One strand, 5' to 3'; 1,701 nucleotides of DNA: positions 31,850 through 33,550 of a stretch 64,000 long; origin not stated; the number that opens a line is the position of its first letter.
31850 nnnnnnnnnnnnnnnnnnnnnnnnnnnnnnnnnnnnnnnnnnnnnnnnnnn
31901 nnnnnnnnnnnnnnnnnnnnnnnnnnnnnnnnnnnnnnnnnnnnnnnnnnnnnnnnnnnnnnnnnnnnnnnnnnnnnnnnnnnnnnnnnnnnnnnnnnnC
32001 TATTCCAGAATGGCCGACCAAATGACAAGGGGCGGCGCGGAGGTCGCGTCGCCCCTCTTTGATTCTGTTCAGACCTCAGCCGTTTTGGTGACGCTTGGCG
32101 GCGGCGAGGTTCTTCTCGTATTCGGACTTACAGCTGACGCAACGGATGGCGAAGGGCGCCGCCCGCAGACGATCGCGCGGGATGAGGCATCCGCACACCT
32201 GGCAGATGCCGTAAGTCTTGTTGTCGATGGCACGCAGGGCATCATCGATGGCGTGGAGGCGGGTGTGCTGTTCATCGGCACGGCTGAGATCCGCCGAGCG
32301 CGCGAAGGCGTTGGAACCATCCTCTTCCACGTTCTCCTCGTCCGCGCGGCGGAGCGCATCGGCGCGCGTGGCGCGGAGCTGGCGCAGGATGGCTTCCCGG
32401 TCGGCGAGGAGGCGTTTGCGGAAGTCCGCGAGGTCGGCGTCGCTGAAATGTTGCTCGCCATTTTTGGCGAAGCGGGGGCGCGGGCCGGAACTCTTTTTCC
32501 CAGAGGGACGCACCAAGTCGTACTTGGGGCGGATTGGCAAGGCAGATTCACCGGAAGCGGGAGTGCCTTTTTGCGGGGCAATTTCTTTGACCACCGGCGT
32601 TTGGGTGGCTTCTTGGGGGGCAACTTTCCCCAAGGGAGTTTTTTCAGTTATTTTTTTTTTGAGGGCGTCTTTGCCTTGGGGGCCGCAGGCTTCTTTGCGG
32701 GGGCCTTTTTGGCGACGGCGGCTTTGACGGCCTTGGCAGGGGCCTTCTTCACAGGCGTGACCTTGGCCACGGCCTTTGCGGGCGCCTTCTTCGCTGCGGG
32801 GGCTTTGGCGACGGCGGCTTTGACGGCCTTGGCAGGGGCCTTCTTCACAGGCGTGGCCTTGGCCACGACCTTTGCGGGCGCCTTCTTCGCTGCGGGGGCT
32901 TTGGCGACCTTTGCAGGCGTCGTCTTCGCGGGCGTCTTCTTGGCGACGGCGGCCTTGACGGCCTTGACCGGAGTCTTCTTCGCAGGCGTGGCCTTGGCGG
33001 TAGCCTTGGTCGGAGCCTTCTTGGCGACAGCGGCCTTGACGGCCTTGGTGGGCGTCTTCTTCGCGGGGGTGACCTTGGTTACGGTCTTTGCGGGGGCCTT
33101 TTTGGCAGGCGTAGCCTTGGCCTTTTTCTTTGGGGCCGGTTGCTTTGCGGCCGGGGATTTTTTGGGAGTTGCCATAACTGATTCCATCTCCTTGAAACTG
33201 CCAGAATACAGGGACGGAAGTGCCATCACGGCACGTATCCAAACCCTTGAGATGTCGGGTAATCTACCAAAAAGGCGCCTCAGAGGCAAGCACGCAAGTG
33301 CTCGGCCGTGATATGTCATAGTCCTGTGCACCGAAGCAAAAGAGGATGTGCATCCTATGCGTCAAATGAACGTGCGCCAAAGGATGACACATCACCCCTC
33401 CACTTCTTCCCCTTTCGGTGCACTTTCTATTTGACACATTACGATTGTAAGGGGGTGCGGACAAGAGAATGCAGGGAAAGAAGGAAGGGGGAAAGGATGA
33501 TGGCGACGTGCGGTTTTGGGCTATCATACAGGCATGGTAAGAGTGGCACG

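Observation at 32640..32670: A10 slippery run plus TAA joins a histone-H1-like KA-repeat ORF to a DksA/TraR zinc-finger ORF in the -1 frame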

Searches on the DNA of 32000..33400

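Call 72: search_rna_families(source=window, start=32000, end=33400, threshold=evalue, max_evalue=1)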
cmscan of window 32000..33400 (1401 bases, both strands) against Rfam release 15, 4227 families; matches with E-value up to 1: 1.
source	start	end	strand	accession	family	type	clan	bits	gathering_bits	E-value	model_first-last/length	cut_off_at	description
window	32083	32164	+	RF00039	DicF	Gene; antisense;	-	24.2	48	0.013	1-52/52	no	DicF RNA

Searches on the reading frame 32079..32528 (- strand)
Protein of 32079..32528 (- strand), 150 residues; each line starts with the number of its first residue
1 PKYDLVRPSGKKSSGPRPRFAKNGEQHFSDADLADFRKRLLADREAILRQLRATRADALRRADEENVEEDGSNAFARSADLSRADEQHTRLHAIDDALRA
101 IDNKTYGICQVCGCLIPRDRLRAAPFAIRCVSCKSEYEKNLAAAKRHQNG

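Call 54: search_solved_structures(query=window:32079-32528:-, max_evalue=0.01, show_alignments=3)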
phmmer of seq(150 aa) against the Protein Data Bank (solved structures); distinct sequences matched with E-value up to 0.01: 4.
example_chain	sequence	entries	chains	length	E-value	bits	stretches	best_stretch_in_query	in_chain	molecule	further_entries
6ptg_A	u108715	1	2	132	7.1e-12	49.1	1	28-143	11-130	DnaK Suppressor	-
1tjl_A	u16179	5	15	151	1.1e-09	42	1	14-136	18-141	DnaK suppressor protein | RNA polymerase-binding transcription factor DksA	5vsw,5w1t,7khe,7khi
2kq9_A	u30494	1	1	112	1.3e-07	35.3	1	38-134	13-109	DnaK suppressor protein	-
4ijj_A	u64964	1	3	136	0.00031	24.4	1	27-140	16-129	Putative C4-type zinc finger protein, DksA/TraR family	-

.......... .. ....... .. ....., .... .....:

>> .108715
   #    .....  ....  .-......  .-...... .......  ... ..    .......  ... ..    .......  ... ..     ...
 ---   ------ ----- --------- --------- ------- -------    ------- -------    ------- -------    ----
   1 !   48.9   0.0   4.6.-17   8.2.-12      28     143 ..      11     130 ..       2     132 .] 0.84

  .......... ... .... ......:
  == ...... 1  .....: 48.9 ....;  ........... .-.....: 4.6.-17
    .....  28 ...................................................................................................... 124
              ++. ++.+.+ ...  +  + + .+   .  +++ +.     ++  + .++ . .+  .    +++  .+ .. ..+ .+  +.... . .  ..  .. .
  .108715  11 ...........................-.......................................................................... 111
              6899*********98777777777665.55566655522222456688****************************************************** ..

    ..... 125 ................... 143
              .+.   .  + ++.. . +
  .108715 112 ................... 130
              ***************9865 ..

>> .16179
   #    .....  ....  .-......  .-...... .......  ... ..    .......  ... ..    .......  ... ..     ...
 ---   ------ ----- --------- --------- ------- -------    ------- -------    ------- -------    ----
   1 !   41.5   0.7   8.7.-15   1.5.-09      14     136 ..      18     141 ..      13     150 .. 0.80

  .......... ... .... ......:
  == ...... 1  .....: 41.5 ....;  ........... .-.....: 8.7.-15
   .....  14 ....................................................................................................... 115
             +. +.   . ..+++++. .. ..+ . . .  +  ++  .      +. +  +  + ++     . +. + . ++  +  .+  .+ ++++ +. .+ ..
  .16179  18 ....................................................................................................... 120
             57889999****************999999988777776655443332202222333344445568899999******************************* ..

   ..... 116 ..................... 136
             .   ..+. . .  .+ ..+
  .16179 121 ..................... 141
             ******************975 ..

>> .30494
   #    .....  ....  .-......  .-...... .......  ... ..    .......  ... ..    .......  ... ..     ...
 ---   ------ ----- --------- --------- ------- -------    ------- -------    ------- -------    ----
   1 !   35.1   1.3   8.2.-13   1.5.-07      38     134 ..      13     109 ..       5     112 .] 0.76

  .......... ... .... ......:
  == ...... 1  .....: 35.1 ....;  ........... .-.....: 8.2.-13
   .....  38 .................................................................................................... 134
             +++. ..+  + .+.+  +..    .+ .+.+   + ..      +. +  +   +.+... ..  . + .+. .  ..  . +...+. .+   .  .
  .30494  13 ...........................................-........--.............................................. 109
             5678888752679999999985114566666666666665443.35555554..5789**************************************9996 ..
